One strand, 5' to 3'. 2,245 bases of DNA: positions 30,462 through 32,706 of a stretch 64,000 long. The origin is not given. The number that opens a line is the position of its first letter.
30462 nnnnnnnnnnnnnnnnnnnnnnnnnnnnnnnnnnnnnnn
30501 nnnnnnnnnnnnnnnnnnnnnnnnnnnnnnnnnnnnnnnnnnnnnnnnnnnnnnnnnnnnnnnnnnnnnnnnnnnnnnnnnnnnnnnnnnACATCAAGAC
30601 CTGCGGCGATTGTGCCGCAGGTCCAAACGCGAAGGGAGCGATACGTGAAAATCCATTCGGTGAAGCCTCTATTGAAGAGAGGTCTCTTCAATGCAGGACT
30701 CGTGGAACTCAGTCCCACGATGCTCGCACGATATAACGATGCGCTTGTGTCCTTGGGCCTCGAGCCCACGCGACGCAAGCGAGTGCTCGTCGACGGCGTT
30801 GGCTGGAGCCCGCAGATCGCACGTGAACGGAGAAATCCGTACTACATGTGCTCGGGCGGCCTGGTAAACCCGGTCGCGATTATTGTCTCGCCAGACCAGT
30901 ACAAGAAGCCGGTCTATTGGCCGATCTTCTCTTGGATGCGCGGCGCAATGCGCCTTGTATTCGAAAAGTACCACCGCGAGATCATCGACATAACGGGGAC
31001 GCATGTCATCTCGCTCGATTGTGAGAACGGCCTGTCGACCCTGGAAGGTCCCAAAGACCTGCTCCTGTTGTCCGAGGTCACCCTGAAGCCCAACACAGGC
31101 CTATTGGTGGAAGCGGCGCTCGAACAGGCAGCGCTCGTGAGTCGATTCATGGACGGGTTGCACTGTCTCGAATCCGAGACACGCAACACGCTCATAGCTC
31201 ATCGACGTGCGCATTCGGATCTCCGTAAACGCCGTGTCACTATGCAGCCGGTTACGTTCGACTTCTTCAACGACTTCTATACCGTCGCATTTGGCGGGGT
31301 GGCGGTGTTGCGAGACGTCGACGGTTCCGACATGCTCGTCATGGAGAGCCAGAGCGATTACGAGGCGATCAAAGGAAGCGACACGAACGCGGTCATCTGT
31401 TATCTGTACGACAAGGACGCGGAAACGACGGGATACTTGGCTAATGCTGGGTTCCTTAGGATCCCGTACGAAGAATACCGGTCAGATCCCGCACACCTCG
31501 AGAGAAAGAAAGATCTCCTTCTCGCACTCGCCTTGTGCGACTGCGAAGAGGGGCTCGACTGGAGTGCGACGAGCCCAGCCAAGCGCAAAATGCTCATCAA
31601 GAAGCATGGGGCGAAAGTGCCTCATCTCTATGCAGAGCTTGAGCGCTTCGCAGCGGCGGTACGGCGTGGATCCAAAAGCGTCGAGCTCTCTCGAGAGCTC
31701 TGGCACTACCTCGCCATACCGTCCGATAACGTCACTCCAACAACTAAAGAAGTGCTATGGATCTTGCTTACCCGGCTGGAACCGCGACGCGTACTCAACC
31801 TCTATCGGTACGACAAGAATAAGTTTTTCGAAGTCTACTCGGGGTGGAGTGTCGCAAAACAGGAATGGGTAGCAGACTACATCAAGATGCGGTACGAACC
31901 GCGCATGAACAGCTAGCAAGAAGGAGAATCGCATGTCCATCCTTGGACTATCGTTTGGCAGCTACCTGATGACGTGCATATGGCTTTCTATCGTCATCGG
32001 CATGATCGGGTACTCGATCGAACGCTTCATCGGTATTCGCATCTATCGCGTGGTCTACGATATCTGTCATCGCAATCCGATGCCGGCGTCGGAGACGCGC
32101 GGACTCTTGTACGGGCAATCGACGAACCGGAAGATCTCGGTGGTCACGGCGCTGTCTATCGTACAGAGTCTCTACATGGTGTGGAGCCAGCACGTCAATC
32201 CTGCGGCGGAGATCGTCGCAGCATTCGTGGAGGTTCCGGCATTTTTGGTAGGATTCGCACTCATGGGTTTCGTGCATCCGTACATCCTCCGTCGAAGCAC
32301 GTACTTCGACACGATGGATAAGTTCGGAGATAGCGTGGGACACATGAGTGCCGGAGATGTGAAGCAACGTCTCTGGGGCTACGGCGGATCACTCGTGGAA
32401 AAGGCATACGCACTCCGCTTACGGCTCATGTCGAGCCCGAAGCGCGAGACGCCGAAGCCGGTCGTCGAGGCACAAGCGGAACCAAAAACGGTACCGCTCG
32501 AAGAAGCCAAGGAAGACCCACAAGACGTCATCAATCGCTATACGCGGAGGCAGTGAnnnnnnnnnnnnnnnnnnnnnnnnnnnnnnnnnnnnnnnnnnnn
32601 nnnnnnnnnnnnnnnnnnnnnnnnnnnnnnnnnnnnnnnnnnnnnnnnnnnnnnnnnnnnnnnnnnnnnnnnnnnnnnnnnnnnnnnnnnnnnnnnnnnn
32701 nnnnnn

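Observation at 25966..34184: Six-gene, tightly coupled operon of unknown function: coiled-coil protein, hypothetical, classic AAA+ ATPase, hypothetical, two membrane proteins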

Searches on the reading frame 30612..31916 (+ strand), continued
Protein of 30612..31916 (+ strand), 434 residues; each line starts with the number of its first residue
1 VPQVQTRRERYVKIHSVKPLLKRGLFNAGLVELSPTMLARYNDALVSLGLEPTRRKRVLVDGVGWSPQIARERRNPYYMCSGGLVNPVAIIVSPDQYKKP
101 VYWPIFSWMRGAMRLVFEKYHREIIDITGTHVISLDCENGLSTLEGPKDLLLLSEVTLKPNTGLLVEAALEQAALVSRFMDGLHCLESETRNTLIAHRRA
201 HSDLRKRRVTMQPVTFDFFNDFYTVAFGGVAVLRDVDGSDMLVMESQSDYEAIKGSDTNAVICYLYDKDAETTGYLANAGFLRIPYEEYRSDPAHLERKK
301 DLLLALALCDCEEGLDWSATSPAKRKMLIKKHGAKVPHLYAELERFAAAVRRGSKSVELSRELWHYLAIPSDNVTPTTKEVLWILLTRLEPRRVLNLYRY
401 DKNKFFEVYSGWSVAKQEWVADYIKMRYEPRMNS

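Call 57: search_protein_families(library=pfam, alignment_id=A8, max_evalue=0.0001)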
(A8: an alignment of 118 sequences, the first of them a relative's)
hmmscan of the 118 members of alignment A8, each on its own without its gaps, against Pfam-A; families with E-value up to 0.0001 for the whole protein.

A. member 1, L003:11467-12891:+ (475 aa): 2 families
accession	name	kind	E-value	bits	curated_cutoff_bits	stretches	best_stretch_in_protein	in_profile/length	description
PF01881.21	Cas_Cas6_C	-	4.3e-30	105.5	23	1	353-474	9-125/125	CRISPR associated protein Cas6, C-terminal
PF21350.2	Cas6_I-A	-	3.4e-08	34.1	27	1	245-341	6-100/101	CRISPR-associated protein Cas6, N-terminal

B. families by the number of members that match (of 118 scanned): 106 families (the first 25 are shown)
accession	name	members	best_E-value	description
PF12706.13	Lactamase_B_2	9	8.1e-18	Beta-lactamase superfamily domain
PF13483.12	Lactamase_B_3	9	1.9e-17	Beta-lactamase superfamily domain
PF00583.31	Acetyltransf_1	8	2.1e-18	Acetyltransferase (GNAT) family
PF13508.13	Acetyltransf_7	8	1.1e-16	Acetyltransferase (GNAT) domain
PF13673.13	Acetyltransf_10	7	2.6e-10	Acetyltransferase (GNAT) domain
PF00441.29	Acyl-CoA_dh_1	5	8.4e-52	Acyl-CoA dehydrogenase, C-terminal domain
PF02771.21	Acyl-CoA_dh_N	5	1e-39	Acyl-CoA dehydrogenase, N-terminal domain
PF02770.24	Acyl-CoA_dh_M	5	8.5e-28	Acyl-CoA dehydrogenase, middle domain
PF08028.16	Acyl-CoA_dh_2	5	3.9e-24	Acyl-CoA dehydrogenase, C-terminal domain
PF22924.1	ACOX_C_alpha1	5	7.7e-07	Acyl-CoA oxidase, C-alpha1 domain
PF00005.33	ABC_tran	4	1.2e-54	ABC transporter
PF07313.18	AmiA-like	4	1.3e-52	N-acetylmuramoyl-L-alanine amidase-like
PF00535.33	Glycos_transf_2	4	3e-30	Glycosyl transferase family 2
PF13304.12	AAA_21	4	9e-17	AAA domain, putative AbiEii toxin, Type IV TA system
PF12848.13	ABC_tran_Xtn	4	1.3e-12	ABC transporter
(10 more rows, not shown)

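Call 68: find_related_loci(query=A1, collection=viral_contigs, flank=10000)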
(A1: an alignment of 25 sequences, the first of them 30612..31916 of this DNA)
Query A1 (434 aa) in viral_contigs; peptide patterns used: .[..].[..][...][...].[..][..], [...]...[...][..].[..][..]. (x = any residue, [..] = any of these).
18 stretches matched a pattern, but none encodes a relative of the query by tblastn (E <= 1e-3).

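Call 79: search_protein_families(library=pfam, proteins=[L017:11467-12504:+, L017:12528-13175:+, L003:2830-5217:-, L004:15924-16505:+], max_evalue=0.001)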
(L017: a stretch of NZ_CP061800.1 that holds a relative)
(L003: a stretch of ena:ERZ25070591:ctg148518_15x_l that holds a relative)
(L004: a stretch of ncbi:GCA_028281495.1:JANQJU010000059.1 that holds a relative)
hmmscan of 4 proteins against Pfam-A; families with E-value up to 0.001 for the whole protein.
L017:11467-12504:+ (346 aa): 2 families
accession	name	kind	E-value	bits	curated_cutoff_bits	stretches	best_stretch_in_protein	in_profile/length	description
PF08281.18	Sigma70_r4_2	-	1.2e-06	28.5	25.7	1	258-286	9-37/54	Sigma-70, region 4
PF04545.22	Sigma70_r4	-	9.8e-06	25.4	24.1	1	259-286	4-31/50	Sigma-70, region 4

L017:12528-13175:+ (216 aa): 0 families

L003:2830-5217:- (795 aa): 10 families
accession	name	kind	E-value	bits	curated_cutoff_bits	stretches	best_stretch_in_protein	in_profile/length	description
PF13424.12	TPR_12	-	3.8e-17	62.7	30.1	1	703-766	3-69/77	Tetratricopeptide repeat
PF07719.23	TPR_2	-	5.9e-10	38.9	27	0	554-580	3-29/34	Tetratricopeptide repeat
PF13181.12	TPR_8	-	1.1e-09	38.1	25.7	0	555-580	4-29/34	Tetratricopeptide repeat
PF00515.34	TPR_1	-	2.2e-08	34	27.8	0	704-732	2-31/34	Tetratricopeptide repeat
PF17874.7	TPR_MalT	-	1.5e-07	31.5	45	1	633-761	10-141/336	MalT-like TPR region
PF25199.1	nSTAND_NTPase5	-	4.5e-06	27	34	1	225-331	26-135/145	Novel STAND NTPase 5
PF13432.12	TPR_16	-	1e-05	26.3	32.7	1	558-615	3-59/65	Tetratricopeptide repeat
PF14938.12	SNAP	-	1.6e-05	25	25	1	670-771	42-144/282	Soluble NSF attachment protein, SNAP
PF13428.12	TPR_14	-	4.6e-05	24.1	23.5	0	553-580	2-29/44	Tetratricopeptide repeat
PF25062.1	ARM_TT21_N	-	0.00047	20.4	40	0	555-613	103-162/222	Tetratricopeptide repeat protein 21 N-terminal ARM repeat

L004:15924-16505:+ (194 aa): 0 families

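Call 108: search_protein_families(library=padloc, alignment_id=A12, max_evalue=0.00001)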
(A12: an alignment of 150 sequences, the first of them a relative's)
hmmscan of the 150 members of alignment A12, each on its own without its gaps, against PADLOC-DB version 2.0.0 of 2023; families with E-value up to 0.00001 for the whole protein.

A. member 1, L003:177-1169:+ (331 aa): 0 families

B. families by the number of members that match (of 150 scanned): 101 families (the first 25 are shown)
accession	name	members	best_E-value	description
PDLC04135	mad3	3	5.7e-39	mads_3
PDLC02980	AriA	3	1.9e-19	-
PDLC04140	mad8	3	7.4e-12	mads_8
PDLC01247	DEDDh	2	2.7e-33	"CAS-I,CAS-II,CAS-III,CAS-IV,CAS-V,CAS-VI; associated"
PDLC04042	PD-T4-6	2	4.3e-33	-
PDLC04053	PD-T4-6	2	2.1e-29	-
PDLC04054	PD-T4-6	2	3.4e-26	-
PDLC05028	PDC-S48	2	1.2e-21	-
PDLC04041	PD-T4-6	2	4.2e-21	-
PDLC05027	PDC-S48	2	4.5e-21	-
PDLC03920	MkoA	2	5.3e-21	-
PDLC04055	PD-T4-6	2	1.2e-18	-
PDLC04040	PD-T4-6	2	4.8e-15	-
PDLC02914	ATPase-Toprim_I-B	2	2.2e-11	-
PDLC03802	RTasHel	2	2.3e-09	DRT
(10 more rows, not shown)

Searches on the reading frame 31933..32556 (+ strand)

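Call 3: search_protein_families(library=pfam, proteins=[window:31933-32556:+], max_evalue=1)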
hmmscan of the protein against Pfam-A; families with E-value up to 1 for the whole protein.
window:31933-32556:+ (207 aa): 1 family
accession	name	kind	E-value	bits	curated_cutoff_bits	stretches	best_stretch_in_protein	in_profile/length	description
PF15990.10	UPF0767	-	0.095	13.3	27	1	18-34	20-36/83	UPF0767 family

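Call 4: search_protein_families(library=padloc, proteins=[window:31933-32556:+], max_evalue=1)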
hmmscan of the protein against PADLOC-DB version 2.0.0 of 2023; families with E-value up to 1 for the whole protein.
window:31933-32556:+ (207 aa): 0 families

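Call 5: search_protein_families(library=ncbifam, proteins=[window:31933-32556:+], max_evalue=1)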
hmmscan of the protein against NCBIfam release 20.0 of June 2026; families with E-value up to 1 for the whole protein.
window:31933-32556:+ (207 aa): 0 families
